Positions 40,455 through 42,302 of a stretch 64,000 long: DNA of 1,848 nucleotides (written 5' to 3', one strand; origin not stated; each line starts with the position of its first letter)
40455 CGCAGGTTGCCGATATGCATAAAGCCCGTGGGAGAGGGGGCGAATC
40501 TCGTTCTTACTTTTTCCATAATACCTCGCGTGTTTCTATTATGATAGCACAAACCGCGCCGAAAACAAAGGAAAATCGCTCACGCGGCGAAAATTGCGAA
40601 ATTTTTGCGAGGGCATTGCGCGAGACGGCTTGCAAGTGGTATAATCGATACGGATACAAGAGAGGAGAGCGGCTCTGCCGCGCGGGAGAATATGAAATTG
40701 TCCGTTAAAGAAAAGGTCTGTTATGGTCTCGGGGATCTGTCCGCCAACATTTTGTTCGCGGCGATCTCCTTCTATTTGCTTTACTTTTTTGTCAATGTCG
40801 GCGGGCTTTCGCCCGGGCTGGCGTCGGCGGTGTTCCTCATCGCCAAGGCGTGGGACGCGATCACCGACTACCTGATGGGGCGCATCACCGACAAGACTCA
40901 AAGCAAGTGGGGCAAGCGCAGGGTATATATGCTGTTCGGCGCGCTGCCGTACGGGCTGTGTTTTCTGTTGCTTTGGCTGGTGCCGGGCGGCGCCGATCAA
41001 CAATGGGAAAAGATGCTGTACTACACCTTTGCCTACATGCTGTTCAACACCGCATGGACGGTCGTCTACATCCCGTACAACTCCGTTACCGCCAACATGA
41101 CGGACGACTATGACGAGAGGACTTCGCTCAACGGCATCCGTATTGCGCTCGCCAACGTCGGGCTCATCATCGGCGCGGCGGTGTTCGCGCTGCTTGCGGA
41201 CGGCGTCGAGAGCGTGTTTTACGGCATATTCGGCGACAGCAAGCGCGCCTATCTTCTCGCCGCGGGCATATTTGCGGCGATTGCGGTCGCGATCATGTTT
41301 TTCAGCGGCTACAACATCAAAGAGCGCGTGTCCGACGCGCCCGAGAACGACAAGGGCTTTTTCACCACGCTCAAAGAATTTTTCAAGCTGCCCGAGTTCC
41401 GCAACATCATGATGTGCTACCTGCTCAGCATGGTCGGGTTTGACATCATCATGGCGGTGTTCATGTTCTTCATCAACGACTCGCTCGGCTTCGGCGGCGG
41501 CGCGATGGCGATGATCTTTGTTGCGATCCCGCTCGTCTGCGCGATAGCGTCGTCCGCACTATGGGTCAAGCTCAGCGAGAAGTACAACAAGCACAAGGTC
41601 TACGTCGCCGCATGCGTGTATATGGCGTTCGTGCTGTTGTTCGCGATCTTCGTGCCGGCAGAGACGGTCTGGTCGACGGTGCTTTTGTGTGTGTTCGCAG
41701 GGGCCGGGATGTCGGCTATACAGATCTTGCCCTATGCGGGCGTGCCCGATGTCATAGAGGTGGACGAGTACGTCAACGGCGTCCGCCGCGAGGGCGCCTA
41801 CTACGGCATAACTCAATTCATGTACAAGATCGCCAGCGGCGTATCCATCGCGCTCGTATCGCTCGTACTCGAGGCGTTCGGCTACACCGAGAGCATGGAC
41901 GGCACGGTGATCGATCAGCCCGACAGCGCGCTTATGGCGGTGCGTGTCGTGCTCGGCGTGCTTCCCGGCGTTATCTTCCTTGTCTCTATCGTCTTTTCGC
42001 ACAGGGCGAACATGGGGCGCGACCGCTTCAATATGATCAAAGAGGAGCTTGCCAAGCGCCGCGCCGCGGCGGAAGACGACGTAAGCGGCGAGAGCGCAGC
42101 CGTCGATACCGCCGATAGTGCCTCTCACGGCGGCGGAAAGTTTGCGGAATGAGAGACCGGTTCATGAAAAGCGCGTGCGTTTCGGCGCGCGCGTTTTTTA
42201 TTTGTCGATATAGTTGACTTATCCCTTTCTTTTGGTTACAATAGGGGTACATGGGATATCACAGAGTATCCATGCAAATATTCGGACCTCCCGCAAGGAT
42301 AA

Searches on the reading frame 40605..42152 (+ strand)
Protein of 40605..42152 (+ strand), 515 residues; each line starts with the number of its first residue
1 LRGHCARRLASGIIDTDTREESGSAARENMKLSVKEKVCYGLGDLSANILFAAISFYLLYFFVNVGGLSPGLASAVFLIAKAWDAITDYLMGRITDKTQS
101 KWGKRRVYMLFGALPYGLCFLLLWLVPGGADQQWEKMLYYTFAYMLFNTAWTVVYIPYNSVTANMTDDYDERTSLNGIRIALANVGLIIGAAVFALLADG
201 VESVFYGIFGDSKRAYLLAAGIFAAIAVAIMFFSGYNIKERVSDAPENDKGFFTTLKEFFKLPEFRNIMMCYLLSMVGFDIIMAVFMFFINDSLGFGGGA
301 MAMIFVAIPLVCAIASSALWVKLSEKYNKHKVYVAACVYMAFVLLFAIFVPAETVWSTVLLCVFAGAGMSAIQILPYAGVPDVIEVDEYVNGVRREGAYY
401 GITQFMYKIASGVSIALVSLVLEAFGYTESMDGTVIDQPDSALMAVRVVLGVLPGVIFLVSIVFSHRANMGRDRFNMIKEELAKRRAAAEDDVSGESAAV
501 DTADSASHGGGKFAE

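Call 11: search_protein_families(library=pfam, proteins=[window:40605-42152:+])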
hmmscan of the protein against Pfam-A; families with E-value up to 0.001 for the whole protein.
window:40605-42152:+ (515 aa): 3 families
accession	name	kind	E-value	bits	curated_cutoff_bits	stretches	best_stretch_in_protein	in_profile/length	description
PF13347.12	MFS_2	-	4.4e-81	273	27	1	39-468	1-423/427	MFS/sugar transport protein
PF07690.21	MFS_1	-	2.8e-23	82.8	33.4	1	44-413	9-345/347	Major Facilitator Superfamily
PF12832.13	MFS_1_like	-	0.00013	21.6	25.2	0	305-372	39-108/373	MFS_1 like family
